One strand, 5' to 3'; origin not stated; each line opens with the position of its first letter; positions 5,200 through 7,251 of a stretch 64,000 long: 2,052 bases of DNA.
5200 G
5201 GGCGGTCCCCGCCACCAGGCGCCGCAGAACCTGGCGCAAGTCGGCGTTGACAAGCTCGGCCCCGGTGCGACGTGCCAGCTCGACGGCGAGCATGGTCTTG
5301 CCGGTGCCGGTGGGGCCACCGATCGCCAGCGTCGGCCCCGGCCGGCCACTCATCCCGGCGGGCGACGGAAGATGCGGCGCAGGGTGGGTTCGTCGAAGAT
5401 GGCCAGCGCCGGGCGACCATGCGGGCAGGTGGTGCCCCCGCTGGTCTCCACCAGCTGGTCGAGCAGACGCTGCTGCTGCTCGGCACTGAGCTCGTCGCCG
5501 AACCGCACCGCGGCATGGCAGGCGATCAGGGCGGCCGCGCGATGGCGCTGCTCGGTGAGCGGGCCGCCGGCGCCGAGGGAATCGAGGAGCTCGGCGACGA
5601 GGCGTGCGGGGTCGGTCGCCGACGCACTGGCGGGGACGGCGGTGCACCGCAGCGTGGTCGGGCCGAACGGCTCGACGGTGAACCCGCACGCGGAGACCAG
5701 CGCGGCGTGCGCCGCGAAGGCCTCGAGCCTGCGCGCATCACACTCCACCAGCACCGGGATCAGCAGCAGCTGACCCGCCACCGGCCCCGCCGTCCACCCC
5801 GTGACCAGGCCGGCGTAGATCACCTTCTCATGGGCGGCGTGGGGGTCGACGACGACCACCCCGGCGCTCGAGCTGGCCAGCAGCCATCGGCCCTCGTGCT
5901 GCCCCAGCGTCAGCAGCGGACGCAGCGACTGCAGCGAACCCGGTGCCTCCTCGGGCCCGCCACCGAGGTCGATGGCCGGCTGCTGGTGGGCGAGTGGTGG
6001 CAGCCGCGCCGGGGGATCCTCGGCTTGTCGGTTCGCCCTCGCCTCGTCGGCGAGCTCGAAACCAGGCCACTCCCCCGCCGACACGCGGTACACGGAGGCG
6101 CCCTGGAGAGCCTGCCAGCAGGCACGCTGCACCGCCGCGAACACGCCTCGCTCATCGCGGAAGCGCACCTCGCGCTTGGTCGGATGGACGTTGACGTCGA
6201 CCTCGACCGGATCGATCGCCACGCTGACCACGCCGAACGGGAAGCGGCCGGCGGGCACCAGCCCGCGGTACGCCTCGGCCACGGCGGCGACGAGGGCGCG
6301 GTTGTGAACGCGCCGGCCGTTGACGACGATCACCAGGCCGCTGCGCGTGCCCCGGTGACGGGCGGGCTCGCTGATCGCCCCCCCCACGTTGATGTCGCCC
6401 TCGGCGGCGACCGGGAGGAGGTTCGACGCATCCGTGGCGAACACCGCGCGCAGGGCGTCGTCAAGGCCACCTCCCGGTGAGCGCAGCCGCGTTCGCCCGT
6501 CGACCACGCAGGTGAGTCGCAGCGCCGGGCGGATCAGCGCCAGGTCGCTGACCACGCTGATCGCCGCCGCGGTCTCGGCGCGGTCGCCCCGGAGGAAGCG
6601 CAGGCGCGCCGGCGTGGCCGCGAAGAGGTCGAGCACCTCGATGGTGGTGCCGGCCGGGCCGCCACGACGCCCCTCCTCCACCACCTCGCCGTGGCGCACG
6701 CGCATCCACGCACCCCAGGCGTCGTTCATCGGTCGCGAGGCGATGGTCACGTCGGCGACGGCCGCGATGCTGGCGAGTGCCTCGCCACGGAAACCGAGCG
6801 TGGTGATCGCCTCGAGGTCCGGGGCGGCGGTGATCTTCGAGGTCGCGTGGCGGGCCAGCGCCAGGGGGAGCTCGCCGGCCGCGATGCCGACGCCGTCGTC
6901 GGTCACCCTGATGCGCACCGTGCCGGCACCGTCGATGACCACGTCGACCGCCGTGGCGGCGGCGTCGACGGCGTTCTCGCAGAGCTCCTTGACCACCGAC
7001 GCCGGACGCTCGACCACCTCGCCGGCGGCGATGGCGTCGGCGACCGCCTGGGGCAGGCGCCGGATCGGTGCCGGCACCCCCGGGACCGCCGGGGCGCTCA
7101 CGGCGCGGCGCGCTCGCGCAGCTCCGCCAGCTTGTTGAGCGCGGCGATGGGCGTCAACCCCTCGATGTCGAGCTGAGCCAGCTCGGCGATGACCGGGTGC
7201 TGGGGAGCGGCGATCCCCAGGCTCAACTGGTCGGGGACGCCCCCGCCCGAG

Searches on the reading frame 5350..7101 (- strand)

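Call 69: search_protein_families(library=pfam, proteins=[window:5350-7101:-], max_evalue=0.0001)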
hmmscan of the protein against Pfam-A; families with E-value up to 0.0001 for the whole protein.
window:5350-7101:- (583 aa): 4 families
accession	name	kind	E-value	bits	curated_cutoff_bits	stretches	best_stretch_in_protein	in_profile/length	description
PF01119.25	DNA_mis_repair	-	3.2e-29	101.4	26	1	225-332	10-118/119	DNA mismatch repair protein, C-terminal domain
PF08676.16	MutL_C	-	1.1e-27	96.9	25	1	399-538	1-142/142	MutL C terminal dimerisation domain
PF13589.12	HATPase_c_3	-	2.2e-10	41.1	25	1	34-129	4-99/137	Histidine kinase-, DNA gyrase B-, and HSP90-like ATPase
PF02518.31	HATPase_c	-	9.6e-08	32.9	26.4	1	31-87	4-63/111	Histidine kinase-, DNA gyrase B-, and HSP90-like ATPase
